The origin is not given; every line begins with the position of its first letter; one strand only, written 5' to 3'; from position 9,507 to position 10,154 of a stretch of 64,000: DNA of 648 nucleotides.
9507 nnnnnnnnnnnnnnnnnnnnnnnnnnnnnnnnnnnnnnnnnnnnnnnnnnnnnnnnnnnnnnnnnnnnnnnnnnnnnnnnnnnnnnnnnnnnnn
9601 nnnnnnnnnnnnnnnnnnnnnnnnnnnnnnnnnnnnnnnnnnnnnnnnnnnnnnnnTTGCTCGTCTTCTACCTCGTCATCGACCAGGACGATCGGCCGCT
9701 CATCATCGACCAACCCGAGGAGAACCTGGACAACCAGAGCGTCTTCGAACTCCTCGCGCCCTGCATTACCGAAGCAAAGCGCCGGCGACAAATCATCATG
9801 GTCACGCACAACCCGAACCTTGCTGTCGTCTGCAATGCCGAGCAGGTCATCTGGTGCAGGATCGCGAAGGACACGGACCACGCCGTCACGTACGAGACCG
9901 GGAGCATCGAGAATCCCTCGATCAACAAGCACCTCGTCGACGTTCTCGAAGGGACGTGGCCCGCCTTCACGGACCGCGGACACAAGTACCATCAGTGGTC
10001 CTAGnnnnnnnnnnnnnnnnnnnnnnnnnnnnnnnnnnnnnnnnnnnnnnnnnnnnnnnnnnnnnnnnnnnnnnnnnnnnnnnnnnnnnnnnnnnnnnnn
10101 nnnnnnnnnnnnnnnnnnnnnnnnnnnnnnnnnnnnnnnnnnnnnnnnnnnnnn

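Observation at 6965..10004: PHP phosphoesterase fused to an SMC/OLD-like ABC ATPase, split by two frameshifts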

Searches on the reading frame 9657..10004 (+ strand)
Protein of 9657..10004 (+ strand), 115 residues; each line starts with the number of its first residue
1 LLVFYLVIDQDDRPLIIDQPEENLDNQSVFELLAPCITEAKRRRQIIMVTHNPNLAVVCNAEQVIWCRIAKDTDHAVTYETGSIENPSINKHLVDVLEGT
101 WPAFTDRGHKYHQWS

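Call 5: search_protein_families(library=pfam, proteins=[window:9657-10004:+], max_evalue=0.1)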
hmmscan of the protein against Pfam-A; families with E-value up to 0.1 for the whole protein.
window:9657-10004:+ (115 aa): 2 families
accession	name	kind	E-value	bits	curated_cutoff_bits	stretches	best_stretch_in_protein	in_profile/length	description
PF13304.12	AAA_21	-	3.4e-05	24.5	27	1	15-55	262-302/304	AAA domain, putative AbiEii toxin, Type IV TA system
PF02463.25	SMC_N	-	0.039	13.8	40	1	16-59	163-205/220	RecF/RecN/SMC N terminal domain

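Call 6: search_protein_families(library=padloc, proteins=[window:9657-10004:+], max_evalue=0.1)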
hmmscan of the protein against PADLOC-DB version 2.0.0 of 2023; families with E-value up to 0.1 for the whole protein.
window:9657-10004:+ (115 aa): 35 families (the best 25 are shown)
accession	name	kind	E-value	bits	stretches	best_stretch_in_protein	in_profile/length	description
PDLC02208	Ppl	-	4.3e-12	43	1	1-107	786-888/894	-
PDLC04135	mad3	-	1.8e-06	25.8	1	6-66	278-336/374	mads_3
PDLC04678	PDC-M49A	-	2.2e-06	24.3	1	15-92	572-647/681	-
PDLC04182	HEC-01A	-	2.9e-05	21.2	1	4-65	296-360/406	-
PDLC02980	AriA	-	5e-05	21.4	1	13-55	260-302/304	-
PDLC04144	HEC-01B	-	8.6e-05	19.8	1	4-68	286-353/395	-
PDLC00064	GajA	-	9.1e-05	19.6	1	13-73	129-190/464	AAA ATPase domain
PDLC03859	LmuB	-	0.00013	19.3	1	14-57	540-590/611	-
PDLC00096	GajA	-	0.00025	17.9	1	9-82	286-362/630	AAA ATPase domain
PDLC02982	AriAB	-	0.00025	17.8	1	10-68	237-294/570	-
PDLC04164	AriA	-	0.00033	18.3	1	7-66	188-246/253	-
PDLC04183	HEC-01A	-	0.00068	16.8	1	30-73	322-365/402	-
PDLC04680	PDC-M49A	-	0.00075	16.2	1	15-81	562-627/674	-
PDLC04679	PDC-M49A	-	0.0009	16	1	13-84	429-499/541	-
PDLC00099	GajA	-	0.0019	15.3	1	15-70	302-358/626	AAA ATPase domain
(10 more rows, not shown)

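Call 7: search_protein_families(library=ncbifam, proteins=[window:9657-10004:+], max_evalue=0.1)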
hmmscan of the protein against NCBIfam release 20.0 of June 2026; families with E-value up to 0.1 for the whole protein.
window:9657-10004:+ (115 aa): 21 families
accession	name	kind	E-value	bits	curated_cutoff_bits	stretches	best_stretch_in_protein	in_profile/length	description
NF045780.1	TrlF_fam_ATP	equivalog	3e-56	191.7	350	1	1-112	835-944/944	TrlF family AAA-like ATPase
NF045781.1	Spaf1101_AAA_ATP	equivalog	9.3e-27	93.8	475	1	8-113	731-834/836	Spaf_1101 family AAA-like ATPase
NF042955.1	Ppl_antiphage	equivalog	1.6e-16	59.4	1000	1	1-107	776-878/882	anti-phage protein Ppl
TIGR03608.1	L_ocin_972_ABC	subfamily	0.00081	18.9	254.85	1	15-60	156-201/206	putative bacteriocin export ABC transporter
NF053840.1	MnTportMntADein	equivalog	0.0021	17.7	400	1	11-86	151-227/240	manganese ABC transporter ATP-binding protein MntA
TIGR04521.1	ECF_ATPase_2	equivalog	0.0025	16.9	330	1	13-65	164-216/279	energy-coupling factor transporter ATPase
TIGR02868.1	CydC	equivalog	0.0048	15.6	329.05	1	10-53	488-530/530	thiol reductant ABC exporter subunit CydC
NF007826.0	PRK10535.1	equivalog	0.0053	15.1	966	1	16-68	167-217/648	macrolide ABC transporter ATP-binding protein/permease MacB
NF040873.1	AztA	equivalog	0.0066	16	220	1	10-57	136-183/191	zinc ABC transporter ATP-binding protein AztA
TIGR01842.1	type_I_sec_PrtD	subfamily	0.015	13.9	510.15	1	15-59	476-520/544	type I secretion system permease/ATPase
NF010170.0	PRK13651.1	equivalog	0.023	13.7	432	1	12-67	184-238/308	cobalt transporter ATP-binding subunit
TIGR02673.1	FtsE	equivalog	0.032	13.9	264.85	1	15-61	159-205/214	cell division ATP-binding protein FtsE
NF008428.0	PRK11264.1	equivalog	0.038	13.2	406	1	15-58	166-209/250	L-cystine ABC transporter ATP-binding protein TcyN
NF008364.0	PRK11160.1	equivalog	0.041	12.5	630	1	12-52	495-534/575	heme ABC transporter ATP-binding protein/permease CydC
NF008379.0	PRK11174.1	equivalog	0.06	12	684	1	11-52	503-543/588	heme ABC transporter permease/ATP-binding protein CydD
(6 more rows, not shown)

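Call 24: list_cluster_members(proteins=[P0006, window:9657-10004:+])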
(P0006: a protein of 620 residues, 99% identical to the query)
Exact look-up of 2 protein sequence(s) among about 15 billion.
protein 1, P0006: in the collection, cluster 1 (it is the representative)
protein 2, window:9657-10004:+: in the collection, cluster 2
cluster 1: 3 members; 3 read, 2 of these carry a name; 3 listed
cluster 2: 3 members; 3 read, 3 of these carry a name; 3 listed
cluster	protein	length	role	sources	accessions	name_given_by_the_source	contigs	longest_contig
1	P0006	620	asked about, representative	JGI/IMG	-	hypothetical protein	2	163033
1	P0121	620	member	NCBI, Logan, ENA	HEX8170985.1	MAG TPA: hypothetical protein VF824_10640 [Thermoanaerobaculia bacterium]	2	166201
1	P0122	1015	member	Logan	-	-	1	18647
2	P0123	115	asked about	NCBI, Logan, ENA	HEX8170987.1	MAG TPA: hypothetical protein VF824_10650 [Thermoanaerobaculia bacterium]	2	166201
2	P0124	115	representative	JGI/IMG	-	predicted ATPase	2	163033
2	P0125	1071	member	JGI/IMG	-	hypothetical protein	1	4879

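Call 25: find_encoding_contigs(protein=P0122, flank=10000, max_places=4)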
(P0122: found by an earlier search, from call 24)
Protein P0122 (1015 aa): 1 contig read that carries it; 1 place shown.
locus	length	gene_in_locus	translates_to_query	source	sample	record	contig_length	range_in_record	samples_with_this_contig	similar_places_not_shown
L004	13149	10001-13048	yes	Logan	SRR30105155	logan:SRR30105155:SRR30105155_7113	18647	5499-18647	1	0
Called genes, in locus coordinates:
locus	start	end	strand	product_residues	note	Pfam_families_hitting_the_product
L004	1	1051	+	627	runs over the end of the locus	-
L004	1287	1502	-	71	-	-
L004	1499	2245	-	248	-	-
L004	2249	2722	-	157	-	PF13384:HTH_23 (faint)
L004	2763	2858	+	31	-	-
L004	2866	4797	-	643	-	PF01935:DUF87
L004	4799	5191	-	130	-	-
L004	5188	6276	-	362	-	-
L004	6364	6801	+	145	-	-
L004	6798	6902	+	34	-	-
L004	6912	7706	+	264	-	PF01555:N6_N4_Mtase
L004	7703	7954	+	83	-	-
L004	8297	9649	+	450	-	PF00589:Phage_integrase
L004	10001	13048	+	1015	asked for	PF13304:AAA_21 (faint)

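Call 26: find_encoding_contigs(protein=P0121, flank=10000, max_places=6)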
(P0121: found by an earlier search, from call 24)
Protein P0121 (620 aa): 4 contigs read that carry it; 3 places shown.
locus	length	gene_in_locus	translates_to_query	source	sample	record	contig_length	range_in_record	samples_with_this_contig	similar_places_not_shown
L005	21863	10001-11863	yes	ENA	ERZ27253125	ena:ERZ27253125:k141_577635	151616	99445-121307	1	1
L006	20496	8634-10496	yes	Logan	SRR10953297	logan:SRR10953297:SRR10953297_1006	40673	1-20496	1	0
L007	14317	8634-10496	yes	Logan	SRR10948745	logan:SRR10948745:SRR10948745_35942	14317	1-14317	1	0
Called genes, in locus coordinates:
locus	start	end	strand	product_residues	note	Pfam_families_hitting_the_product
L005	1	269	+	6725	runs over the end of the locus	PF12245:Big_3_2 (faint), PF13750:Big_3_3 (faint), PF19077:Big_13 (faint), PF09136:Glucodextran_B, PF13205:Big_5, PF05593:RHS_repeat (faint), PF25023:TEN_YD-shell (faint)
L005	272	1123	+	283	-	PF25296:Decapeptide (faint), PF13599:Pentapeptide_4, PF00805:Pentapeptide (weak), PF13576:Pentapeptide_3 (weak)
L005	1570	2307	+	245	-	PF00561:Abhydrolase_1, PF12697:Abhydrolase_6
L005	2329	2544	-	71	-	-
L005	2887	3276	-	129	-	-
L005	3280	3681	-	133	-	-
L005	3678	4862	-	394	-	PF01935:DUF87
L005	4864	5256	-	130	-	-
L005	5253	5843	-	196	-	-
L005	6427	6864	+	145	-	-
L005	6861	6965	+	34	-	-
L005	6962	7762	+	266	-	PF01170:UPF0020 (faint), PF01555:N6_N4_Mtase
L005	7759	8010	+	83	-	-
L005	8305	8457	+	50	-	-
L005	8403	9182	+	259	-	PF00589:Phage_integrase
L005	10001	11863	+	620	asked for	-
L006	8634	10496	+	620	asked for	-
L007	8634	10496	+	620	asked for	-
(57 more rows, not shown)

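Call 27: find_encoding_contigs(protein=P0125, flank=5000, max_places=4)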
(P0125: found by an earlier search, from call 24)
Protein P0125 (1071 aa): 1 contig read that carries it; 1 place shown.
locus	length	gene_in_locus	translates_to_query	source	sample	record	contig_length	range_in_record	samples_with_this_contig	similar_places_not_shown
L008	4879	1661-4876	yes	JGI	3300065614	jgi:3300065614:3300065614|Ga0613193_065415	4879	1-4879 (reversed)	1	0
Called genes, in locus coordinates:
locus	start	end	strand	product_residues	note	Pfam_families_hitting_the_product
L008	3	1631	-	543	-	?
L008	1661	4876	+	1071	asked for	PF13304:AAA_21 (faint)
